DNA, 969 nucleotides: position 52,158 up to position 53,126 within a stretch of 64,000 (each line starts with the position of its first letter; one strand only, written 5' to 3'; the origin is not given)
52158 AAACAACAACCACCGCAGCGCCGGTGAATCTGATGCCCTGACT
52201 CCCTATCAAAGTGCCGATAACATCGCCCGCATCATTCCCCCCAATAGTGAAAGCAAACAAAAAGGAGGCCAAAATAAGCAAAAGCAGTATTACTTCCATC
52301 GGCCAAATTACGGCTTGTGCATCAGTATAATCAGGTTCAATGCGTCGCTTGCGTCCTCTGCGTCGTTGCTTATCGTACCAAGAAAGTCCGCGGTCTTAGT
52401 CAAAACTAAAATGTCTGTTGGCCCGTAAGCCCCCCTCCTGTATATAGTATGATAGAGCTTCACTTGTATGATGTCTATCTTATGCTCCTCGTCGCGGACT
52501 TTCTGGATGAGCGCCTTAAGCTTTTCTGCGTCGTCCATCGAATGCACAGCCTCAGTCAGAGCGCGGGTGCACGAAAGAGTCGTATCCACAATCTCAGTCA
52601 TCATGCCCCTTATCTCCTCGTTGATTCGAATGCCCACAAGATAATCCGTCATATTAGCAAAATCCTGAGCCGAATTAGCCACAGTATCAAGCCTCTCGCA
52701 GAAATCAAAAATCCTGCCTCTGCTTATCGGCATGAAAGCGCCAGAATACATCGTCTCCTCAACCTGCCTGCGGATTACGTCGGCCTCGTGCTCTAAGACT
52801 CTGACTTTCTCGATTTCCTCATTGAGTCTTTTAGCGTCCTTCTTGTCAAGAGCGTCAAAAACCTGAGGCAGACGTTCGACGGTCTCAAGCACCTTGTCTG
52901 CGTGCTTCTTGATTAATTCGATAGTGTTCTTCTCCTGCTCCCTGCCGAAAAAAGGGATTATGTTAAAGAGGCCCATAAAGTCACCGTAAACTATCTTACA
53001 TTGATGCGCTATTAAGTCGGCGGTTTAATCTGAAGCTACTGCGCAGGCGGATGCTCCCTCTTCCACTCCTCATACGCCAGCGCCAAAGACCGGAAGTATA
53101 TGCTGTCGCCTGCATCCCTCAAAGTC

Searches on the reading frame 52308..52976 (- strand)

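Call 69: search_protein_families(library=pfam, proteins=[window:52308-52976:-], max_evalue=0.00001)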
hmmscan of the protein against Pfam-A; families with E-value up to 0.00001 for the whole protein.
window:52308-52976:- (222 aa): 1 family
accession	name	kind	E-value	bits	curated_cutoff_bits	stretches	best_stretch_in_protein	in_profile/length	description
PF01865.21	PhoU_div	-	1.1e-36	126.7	24.4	1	10-218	5-213/214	Protein of unknown function DUF47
